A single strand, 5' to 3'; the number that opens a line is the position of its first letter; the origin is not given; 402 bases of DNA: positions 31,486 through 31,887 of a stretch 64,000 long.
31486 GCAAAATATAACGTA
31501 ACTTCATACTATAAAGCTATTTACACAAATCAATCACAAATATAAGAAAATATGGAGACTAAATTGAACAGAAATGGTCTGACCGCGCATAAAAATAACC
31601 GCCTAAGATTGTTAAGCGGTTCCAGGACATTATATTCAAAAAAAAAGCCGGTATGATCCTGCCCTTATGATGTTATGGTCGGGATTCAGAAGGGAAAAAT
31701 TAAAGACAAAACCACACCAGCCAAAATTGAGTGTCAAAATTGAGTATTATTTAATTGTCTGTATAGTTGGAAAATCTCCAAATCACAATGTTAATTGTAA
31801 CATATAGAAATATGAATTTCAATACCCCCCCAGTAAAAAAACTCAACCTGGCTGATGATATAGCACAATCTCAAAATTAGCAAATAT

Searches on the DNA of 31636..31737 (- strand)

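Call 42: build_rna_model(alignment_id=A3)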
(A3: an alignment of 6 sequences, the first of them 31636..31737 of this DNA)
Model R1 built from alignment A3 (6 sequences, 116 columns); structure: RNAalifold consensus.
model positions 100; base pairs 24; branch points 0; effective number of sequences 1.08; information 0.59 bits per position. Calibrated on 0.2 Mb of random sequence (short: E-values are rough).
structure used (alignment columns):
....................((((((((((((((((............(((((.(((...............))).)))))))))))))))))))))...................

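Call 43: search_with_rna_model(model_id=R1, sources=[window, L001, L002, L003, L004, L005, L006, L007], max_evalue=10)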
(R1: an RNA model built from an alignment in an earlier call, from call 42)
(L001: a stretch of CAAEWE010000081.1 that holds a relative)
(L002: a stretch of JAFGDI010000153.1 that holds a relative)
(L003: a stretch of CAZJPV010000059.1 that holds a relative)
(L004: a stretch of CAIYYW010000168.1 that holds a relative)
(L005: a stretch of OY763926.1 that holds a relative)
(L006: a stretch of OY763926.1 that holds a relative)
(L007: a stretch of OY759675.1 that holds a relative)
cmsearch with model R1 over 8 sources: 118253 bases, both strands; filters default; matches with E-value up to 10: 12.
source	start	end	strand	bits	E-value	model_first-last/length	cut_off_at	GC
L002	3665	3764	+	122.9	3.1e-28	1-100/100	no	0.42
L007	2675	2774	-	122.9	3.1e-28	1-100/100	no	0.42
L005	6579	6678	-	118.9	3.2e-27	1-100/100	no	0.43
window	42685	42790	-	113.5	7.5e-26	1-100/100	no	0.38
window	31632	31737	-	111.8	2.1e-25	1-100/100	no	0.38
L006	92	185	+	73.9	8.4e-16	1-100/100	no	0.37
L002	5790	5848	-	26.5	0.00087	1-100/100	no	0.39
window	56660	56730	+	18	0.13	1-100/100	no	0.35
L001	4411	4474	+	15.8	0.46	1-100/100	no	0.36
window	53999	54079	+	15.5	0.56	1-100/100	no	0.35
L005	6473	6531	-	13.5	1.8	1-100/100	no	0.32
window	37424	37506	+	11.6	5.3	1-100/100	no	0.36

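Call 48: search_with_rna_model(model_id=R1, sources=[L008, L009, L010], max_evalue=1, show_alignments=4)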
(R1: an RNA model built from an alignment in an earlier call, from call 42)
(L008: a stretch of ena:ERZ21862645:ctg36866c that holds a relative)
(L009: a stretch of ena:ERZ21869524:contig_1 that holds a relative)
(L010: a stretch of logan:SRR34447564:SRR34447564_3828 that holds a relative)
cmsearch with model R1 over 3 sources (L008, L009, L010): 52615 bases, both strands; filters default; matches with E-value up to 1: 2.
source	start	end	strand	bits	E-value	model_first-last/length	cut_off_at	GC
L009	1503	1607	+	116.1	7.4e-27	1-100/100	no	0.39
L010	9930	9960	+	28.5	0.00012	1-31/100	3'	0.45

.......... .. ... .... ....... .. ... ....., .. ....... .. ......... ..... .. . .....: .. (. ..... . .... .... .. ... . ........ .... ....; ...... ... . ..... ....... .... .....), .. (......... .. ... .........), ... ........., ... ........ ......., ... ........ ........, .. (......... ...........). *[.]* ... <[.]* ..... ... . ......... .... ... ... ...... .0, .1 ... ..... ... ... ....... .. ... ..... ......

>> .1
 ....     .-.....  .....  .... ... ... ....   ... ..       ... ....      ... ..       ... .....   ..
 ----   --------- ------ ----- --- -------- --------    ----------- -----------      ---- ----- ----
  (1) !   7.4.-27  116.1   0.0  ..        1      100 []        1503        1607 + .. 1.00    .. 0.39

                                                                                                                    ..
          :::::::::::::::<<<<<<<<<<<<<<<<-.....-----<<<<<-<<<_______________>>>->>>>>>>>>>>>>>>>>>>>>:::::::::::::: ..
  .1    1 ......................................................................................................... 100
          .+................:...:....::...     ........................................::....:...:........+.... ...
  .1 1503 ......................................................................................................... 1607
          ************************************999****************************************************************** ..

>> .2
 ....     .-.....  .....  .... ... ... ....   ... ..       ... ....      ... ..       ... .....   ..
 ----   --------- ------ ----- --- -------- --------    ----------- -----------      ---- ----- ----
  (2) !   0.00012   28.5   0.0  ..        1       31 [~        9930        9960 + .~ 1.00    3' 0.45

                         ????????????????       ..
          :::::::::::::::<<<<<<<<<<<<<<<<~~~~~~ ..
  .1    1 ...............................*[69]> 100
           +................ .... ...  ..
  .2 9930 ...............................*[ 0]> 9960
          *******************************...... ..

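Call 49: search_with_rna_model(model_id=R1, source=L009, start=11000, end=14700, filters=off, max_evalue=10, show_alignments=2)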
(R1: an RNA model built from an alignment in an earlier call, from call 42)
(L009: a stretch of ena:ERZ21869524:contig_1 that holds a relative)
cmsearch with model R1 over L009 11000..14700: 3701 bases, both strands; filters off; matches with E-value up to 10: 8.
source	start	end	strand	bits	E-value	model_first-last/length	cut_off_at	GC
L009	11417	11467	+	8.9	0.8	1-100/100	no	0.37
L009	11336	11394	+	8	1.4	1-100/100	no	0.36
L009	13121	13155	+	7.2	2.2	1-100/100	no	0.46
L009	13515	13578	-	6.9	2.7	1-100/100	no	0.27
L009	13555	13607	+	6.3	3.8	1-100/100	no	0.21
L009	13640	13662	-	5.5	5.8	1-100/100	no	0.13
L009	13355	13381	-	5.3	6.9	1-100/100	no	0.3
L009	11994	12010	+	5.1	7.5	46-62/100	no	0.35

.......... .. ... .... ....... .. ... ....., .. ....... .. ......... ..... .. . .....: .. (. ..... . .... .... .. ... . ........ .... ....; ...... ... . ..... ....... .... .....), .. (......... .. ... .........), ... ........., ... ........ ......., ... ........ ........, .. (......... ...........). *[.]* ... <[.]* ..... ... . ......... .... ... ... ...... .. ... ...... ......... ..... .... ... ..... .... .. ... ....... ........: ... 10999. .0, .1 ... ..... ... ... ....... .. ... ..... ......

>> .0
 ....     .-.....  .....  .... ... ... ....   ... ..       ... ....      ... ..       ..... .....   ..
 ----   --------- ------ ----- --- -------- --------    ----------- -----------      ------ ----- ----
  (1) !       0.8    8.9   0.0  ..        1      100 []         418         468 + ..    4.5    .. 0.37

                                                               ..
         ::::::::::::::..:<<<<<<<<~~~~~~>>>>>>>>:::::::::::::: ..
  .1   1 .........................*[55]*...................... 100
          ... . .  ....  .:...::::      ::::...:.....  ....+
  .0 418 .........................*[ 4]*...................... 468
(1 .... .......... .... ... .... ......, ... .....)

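Call 57: search_with_rna_model(model_id=R1, sources=[L011, L012], max_evalue=1, show_alignments=3)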
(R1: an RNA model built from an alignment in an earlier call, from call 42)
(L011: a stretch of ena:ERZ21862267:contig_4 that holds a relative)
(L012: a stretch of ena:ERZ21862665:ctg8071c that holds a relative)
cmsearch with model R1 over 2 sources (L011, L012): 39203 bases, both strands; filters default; matches with E-value up to 1: 3.
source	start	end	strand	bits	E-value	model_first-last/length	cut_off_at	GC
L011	11478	11584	+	107.7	7.3e-25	1-100/100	no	0.38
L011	9076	9122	-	14.5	0.33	1-100/100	no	0.38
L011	14026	14097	-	14.4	0.35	1-100/100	no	0.5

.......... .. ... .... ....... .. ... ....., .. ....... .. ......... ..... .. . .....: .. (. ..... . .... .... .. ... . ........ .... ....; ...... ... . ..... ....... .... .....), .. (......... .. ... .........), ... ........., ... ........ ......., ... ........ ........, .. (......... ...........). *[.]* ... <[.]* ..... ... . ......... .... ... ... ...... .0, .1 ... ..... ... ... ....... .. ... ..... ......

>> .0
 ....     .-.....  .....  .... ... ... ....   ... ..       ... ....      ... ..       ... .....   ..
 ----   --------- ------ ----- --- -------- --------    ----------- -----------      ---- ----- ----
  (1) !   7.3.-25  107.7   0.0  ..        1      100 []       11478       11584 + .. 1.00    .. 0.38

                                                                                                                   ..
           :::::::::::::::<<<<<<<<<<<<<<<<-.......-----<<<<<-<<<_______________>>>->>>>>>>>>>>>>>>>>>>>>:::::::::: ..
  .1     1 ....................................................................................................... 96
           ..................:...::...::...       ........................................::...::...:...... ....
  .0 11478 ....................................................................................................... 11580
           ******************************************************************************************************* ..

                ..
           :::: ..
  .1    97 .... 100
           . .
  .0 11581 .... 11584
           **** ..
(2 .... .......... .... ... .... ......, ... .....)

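Call 62: search_with_rna_model(model_id=R1, sources=[L013], max_evalue=1)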
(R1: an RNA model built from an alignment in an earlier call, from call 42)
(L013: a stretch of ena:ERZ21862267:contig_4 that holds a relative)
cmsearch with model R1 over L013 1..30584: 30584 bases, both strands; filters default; matches with E-value up to 1: 1.
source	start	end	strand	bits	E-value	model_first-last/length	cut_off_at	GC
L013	21088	21180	+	18.8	0.021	1-100/100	no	0.39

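Call 68: search_with_rna_model(model_id=R1, sources=[L014, L015], max_evalue=1, show_alignments=3)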
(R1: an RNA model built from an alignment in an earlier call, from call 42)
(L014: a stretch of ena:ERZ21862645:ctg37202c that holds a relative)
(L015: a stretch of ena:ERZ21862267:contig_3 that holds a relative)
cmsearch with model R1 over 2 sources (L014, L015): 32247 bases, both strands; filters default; matches with E-value up to 1: 5.
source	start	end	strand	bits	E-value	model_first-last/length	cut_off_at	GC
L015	11508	11613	-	108.7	3.3e-25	1-100/100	no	0.41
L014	971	1056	-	24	0.001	1-100/100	no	0.37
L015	19670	19763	-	21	0.0059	1-100/100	no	0.34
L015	2491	2546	+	14.1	0.33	1-100/100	no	0.38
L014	1332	1433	-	13.1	0.63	1-100/100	no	0.36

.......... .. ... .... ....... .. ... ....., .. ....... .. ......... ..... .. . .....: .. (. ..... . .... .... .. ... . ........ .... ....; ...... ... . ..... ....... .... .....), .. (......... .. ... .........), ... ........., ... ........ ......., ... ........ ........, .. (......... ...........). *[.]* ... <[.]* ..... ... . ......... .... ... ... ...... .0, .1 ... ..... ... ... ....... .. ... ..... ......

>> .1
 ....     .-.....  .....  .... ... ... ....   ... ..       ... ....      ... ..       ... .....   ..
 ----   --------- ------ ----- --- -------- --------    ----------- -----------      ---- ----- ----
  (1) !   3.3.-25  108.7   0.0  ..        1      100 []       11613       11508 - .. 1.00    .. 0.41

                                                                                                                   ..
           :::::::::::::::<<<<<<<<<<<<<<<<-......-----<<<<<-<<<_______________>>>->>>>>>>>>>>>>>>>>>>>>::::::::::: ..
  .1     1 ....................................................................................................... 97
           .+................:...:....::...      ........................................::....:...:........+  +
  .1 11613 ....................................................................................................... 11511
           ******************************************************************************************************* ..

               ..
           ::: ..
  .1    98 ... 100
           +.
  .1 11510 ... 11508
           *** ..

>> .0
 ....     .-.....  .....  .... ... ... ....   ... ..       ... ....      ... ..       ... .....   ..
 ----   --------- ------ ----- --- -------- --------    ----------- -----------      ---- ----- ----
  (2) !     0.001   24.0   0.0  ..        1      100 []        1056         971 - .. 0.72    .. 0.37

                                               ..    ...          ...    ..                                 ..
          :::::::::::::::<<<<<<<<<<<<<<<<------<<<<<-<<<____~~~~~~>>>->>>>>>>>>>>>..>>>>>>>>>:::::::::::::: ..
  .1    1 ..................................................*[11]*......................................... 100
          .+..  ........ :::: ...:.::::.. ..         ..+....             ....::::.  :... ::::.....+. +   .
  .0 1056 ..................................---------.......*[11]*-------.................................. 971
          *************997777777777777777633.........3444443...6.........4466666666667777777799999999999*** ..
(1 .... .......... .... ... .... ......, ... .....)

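Call 70: search_with_rna_model(model_id=R1, sources=[window, L002, L005, L006, L007, L009, L011, L015], max_evalue=1e-10, make_alignment=true)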
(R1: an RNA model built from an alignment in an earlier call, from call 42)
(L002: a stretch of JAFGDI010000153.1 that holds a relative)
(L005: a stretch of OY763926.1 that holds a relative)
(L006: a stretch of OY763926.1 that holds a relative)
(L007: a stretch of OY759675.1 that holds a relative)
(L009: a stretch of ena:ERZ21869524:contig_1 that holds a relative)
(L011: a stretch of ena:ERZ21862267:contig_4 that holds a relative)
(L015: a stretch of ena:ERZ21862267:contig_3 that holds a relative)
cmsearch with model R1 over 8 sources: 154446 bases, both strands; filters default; matches with E-value up to 1e-10: 9.
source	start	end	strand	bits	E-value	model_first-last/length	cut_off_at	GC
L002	3665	3764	+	122.9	4.1e-28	1-100/100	no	0.42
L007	2675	2774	-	122.9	4.1e-28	1-100/100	no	0.42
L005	6579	6678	-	118.9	4.2e-27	1-100/100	no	0.43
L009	1503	1607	+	116.1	2.2e-26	1-100/100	no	0.39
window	42685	42790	-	113.5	9.8e-26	1-100/100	no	0.38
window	31632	31737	-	111.8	2.7e-25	1-100/100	no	0.38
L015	11508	11613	-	108.7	1.6e-24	1-100/100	no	0.41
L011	11478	11584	+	107.7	2.9e-24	1-100/100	no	0.38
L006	92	185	+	73.9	1.1e-15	1-100/100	no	0.37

Alignment A5: 9 matches aligned to the model, 107 columns, each read 5' to 3' on its own strand. Consensus structure (alignment columns), stored with it:
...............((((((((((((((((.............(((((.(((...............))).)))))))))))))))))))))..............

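Call 76: search_with_rna_model(model_id=R1, sources=[L016, L017, L018, L019, L020, L021, L022, L023, L024, L025], max_evalue=0.1)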
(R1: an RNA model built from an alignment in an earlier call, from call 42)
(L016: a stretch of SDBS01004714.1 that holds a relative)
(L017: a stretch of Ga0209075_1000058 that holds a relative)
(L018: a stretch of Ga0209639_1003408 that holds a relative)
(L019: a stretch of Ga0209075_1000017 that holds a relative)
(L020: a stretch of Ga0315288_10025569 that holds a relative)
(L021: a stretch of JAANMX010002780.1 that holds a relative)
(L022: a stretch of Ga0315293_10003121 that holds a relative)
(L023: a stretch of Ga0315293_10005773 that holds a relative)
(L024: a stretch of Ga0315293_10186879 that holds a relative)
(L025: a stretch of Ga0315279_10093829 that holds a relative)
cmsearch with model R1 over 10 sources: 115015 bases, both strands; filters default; matches with E-value up to 0.1: 0.
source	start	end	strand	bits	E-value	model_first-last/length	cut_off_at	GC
